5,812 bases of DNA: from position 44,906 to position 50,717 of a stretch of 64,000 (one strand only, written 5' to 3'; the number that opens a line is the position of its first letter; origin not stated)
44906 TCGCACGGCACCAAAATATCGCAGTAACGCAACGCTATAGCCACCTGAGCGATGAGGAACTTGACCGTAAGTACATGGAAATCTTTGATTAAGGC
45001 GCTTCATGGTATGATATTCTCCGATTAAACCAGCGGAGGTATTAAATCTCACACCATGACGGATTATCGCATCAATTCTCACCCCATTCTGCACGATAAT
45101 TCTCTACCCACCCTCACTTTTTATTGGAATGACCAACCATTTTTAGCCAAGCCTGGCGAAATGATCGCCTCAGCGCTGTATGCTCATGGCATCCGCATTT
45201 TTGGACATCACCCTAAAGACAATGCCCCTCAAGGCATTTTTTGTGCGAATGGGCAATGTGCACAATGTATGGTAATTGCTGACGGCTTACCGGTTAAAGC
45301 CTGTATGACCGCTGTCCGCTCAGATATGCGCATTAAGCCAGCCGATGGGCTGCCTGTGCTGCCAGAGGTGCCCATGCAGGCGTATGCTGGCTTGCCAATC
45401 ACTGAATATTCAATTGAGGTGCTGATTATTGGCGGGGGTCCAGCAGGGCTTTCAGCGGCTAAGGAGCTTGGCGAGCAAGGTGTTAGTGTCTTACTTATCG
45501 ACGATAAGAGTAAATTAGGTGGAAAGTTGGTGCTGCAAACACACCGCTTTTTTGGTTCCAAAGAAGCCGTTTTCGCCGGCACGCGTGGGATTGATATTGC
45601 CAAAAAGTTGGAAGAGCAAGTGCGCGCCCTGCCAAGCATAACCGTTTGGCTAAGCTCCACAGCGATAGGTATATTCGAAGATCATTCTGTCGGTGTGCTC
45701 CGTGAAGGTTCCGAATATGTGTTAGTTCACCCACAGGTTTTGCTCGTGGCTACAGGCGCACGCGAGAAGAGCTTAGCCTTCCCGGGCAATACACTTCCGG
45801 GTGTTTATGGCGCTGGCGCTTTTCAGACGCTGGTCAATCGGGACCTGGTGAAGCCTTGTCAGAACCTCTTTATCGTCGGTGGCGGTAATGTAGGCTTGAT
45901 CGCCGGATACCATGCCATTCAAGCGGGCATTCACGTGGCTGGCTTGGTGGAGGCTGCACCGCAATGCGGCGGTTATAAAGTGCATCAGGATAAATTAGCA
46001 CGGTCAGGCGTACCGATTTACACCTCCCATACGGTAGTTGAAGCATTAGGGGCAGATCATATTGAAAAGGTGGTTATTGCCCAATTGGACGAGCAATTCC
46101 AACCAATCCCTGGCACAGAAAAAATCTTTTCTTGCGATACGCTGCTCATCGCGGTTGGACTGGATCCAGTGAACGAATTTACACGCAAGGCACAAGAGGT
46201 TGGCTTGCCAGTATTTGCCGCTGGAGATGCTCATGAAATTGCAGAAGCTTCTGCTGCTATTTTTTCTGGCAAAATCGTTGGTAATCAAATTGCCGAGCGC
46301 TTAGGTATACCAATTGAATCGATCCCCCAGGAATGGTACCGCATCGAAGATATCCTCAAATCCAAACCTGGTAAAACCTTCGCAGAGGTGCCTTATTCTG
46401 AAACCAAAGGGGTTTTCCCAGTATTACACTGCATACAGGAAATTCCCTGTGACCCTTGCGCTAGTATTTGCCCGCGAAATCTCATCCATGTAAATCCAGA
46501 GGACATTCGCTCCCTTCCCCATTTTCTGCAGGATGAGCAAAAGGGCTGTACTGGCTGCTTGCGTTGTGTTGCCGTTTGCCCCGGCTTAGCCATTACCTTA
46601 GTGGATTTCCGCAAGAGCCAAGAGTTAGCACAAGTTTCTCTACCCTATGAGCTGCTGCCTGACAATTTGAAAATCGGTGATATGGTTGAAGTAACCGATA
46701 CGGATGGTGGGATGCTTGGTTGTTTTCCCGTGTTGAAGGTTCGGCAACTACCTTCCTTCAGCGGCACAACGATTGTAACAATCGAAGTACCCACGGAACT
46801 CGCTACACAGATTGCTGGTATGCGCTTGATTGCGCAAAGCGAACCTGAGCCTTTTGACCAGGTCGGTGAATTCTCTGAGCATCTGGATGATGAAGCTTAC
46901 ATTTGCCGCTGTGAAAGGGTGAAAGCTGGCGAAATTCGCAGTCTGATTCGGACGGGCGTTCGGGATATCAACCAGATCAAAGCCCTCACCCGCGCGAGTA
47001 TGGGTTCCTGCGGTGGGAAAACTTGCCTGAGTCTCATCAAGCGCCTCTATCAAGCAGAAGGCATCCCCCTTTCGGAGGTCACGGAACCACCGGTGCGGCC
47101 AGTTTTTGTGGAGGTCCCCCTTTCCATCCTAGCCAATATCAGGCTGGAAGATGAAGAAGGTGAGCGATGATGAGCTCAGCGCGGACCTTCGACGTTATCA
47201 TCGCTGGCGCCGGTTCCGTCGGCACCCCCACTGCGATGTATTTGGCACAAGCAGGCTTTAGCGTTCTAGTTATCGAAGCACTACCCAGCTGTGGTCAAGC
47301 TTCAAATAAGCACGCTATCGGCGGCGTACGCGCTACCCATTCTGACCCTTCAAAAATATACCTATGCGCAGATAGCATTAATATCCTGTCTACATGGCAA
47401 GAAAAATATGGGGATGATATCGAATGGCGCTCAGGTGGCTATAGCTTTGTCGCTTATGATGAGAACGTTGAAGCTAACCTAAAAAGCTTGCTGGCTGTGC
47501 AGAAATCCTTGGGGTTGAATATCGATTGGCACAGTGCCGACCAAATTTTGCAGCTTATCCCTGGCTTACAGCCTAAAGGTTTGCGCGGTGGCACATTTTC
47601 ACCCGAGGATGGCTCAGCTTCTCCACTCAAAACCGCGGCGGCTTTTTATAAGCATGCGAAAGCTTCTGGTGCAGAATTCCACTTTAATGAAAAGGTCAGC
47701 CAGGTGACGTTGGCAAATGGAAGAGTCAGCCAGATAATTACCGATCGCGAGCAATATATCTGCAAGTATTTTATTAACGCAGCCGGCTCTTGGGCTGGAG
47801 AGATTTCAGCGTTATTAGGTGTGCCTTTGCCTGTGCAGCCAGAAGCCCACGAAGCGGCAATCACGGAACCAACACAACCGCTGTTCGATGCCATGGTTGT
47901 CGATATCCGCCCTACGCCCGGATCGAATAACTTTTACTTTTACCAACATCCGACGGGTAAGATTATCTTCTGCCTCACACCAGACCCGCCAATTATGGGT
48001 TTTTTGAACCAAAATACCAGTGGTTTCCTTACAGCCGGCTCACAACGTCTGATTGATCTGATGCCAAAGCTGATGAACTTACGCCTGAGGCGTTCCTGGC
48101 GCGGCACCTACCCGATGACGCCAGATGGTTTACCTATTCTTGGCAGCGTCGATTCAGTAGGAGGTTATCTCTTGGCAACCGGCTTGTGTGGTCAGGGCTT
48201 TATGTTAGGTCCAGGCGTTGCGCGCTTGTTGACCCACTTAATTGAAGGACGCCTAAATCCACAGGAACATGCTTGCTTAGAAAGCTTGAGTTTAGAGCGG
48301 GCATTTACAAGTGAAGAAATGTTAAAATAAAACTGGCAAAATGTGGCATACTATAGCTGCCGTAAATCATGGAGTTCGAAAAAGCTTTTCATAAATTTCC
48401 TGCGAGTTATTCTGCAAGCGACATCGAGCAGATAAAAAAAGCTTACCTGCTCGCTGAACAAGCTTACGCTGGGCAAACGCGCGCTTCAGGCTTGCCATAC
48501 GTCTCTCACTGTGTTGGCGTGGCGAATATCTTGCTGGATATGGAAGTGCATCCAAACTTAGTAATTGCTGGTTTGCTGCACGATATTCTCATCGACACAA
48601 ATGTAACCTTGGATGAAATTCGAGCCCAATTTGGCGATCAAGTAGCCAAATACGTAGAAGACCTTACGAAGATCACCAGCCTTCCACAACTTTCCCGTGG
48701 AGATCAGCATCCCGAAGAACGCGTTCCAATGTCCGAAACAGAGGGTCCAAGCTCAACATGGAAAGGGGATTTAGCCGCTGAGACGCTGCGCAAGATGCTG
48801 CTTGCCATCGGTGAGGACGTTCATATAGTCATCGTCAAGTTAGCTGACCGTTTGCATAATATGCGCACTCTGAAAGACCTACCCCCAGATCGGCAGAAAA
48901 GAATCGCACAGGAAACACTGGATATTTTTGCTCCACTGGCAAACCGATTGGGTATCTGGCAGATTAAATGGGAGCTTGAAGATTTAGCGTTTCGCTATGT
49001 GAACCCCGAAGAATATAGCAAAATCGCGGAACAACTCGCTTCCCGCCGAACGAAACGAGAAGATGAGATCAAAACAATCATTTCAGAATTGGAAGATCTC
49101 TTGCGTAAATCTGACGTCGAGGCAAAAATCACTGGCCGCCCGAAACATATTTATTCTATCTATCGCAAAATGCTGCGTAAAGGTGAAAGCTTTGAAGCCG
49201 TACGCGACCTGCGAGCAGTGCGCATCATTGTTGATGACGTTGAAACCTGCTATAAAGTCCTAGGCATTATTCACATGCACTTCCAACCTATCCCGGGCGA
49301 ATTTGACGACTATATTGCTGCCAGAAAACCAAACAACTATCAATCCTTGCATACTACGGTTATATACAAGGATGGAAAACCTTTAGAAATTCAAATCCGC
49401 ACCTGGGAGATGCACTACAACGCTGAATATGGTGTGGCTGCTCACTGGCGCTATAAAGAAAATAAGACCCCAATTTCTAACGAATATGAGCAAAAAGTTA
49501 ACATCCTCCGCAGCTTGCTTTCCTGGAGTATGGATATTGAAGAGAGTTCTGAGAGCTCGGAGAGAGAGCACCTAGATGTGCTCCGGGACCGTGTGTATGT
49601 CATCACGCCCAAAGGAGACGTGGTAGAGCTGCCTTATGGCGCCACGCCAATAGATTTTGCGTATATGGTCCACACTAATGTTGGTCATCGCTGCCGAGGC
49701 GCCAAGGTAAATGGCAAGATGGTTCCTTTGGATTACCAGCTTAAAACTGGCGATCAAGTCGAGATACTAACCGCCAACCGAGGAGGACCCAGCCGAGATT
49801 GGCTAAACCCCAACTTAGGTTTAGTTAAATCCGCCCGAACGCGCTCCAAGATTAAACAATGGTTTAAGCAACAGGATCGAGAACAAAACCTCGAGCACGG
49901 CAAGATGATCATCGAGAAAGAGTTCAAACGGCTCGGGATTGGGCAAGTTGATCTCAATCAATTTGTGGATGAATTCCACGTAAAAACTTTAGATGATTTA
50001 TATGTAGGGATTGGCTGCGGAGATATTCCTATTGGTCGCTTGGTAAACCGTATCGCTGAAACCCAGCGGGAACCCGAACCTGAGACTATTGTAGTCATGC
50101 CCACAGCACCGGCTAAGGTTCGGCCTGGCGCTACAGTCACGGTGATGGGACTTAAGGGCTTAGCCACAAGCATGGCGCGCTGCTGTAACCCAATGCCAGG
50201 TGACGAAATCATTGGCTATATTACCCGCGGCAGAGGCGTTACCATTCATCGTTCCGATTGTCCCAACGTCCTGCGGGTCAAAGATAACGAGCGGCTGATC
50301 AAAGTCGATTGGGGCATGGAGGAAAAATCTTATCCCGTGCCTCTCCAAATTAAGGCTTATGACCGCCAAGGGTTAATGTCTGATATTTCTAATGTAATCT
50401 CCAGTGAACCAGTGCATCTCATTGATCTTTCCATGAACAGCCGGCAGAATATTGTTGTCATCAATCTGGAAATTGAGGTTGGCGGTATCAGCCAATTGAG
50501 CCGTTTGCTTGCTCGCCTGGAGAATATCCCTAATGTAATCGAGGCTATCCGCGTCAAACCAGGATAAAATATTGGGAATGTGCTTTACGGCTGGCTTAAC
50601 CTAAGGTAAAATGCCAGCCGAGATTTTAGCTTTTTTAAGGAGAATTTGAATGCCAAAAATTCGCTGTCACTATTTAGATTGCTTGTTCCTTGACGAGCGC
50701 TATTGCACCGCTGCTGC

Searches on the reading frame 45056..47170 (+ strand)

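Call 17: search_protein_families(library=pfam, proteins=[window:45056-47170:+], max_evalue=0.001)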
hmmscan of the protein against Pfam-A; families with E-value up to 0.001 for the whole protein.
window:45056-47170:+ (704 aa): 15 families
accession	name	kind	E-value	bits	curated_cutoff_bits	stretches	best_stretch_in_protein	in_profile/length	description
PF07992.20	Pyr_redox_2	-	1.5e-25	90.6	26.1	1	121-386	2-251/291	Pyridine nucleotide-disulphide oxidoreductase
PF13510.11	Fer2_4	-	3e-21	75.7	22.8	1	19-94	3-78/82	2Fe-2S iron-sulfur cluster binding domain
PF12831.13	FAD_oxidored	-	1.8e-10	41.2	27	1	121-162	1-42/416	FAD dependent oxidoreductase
PF04324.20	Fer2_BFD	-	2.5e-10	41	26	1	615-664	1-47/50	BFD-like [2Fe-2S] binding domain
PF13450.12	NAD_binding_8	-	8.6e-10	39.2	21.9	1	124-157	1-34/68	NAD(P)-binding Rossmann-like domain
PF01266.30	DAO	-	2.3e-08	34.4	27.9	1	122-155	2-35/353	FAD dependent oxidoreductase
PF01494.25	FAD_binding_3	-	5.9e-08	32.8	22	1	120-152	2-34/349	FAD binding domain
PF03486.20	HI0933_like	-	7e-08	32.6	50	1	121-160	2-41/244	HI0933-like protein Rossmann domain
PF00070.33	Pyr_redox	-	2e-07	31.9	22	0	271-341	2-79/82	Pyridine nucleotide-disulphide oxidoreductase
PF00890.30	FAD_binding_2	-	9.9e-07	28.7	20.4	1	122-167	2-43/414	FAD binding domain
PF01946.23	Thi4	-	3.7e-06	26.8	26.2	1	120-158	18-57/235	Thi4 family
PF12838.12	Fer4_7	-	3.6e-05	24.6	27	1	464-509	4-49/52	4Fe-4S dicluster domain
PF25160.1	LdpA_Fe-S-bd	-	0.00033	20.8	27.6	1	466-515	7-45/49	LdpA Fe-S cluster-binding domain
PF13738.12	Pyr_redox_3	-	0.00085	19.1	30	0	123-155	1-33/305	Pyridine nucleotide-disulphide oxidoreductase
PF01134.28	GIDA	-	0.00097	18.7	22.1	0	122-153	2-33/391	Glucose inhibited division protein A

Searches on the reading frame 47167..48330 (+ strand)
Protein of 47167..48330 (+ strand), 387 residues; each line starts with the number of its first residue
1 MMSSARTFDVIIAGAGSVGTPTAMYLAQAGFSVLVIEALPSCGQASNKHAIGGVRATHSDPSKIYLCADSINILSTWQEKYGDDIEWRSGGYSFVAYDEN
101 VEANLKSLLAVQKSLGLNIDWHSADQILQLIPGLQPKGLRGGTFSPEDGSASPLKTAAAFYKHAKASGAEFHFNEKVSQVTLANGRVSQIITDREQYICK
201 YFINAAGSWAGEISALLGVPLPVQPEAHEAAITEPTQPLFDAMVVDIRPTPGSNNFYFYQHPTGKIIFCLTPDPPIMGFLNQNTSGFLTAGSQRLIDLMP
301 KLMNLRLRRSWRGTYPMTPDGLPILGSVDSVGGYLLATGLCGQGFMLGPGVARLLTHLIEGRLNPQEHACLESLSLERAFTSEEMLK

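Call 17: search_protein_families(library=pfam, proteins=[window:47167-48330:+], max_evalue=0.001)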
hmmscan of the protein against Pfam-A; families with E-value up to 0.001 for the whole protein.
window:47167-48330:+ (387 aa): 11 families
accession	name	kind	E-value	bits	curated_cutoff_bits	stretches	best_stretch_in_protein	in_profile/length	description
PF01266.30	DAO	-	1.5e-61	209.4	27.9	1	9-358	1-353/353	FAD dependent oxidoreductase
PF12831.13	FAD_oxidored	-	5.4e-08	33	27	0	151-246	85-181/416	FAD dependent oxidoreductase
PF01494.25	FAD_binding_3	-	2.6e-06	27.4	22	0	8-41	2-35/349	FAD binding domain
PF03486.20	HI0933_like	-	2.7e-06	27.5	50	0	9-64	2-58/244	HI0933-like protein Rossmann domain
PF07992.20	Pyr_redox_2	-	2.6e-05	24.2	26.1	0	8-90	1-72/291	Pyridine nucleotide-disulphide oxidoreductase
PF13738.12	Pyr_redox_3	-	3.7e-05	23.5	30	0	161-223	87-147/305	Pyridine nucleotide-disulphide oxidoreductase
PF13450.12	NAD_binding_8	-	0.00011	22.8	21.9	1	12-58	1-47/68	NAD(P)-binding Rossmann-like domain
PF01593.30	Amino_oxidase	-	0.00019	21.3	19.8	0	123-231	176-275/443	Flavin containing amine oxidoreductase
PF01946.23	Thi4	-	0.00042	20.1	26.2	1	7-43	17-54/235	Thi4 family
PF00890.30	FAD_binding_2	-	0.00082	19.1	20.4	0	9-57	1-48/414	FAD binding domain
PF01134.28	GIDA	-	0.00099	18.7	22.1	0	9-56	1-49/391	Glucose inhibited division protein A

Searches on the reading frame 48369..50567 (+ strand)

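Call 17: search_protein_families(library=pfam, proteins=[window:48369-50567:+], max_evalue=0.001)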
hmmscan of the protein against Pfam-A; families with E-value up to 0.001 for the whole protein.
window:48369-50567:+ (732 aa): 7 families
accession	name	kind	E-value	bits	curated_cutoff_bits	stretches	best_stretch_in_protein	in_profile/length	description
PF13328.12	HD_4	-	2.1e-48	164.4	27.2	1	25-197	1-156/156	HD domain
PF04607.23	RelA_SpoT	-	1e-42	145.4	27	1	256-366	1-112/113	Region found in RelA / SpoT proteins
PF02824.27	TGS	-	1.3e-24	86.4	22.2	1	409-468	1-60/60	TGS domain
PF13291.12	ACT_4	-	1.7e-18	67.5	27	1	652-728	2-80/80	ACT domain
PF19296.4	RelA_AH_RIS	-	4.4e-09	37.1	23.8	1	489-639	7-180/185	RelA/SpoT, AH and RIS domains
PF01966.28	HD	-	5.1e-06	27.2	22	1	45-165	2-116/116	HD domain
PF02597.26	ThiS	-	0.00049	21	22.5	0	446-473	46-76/76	ThiS family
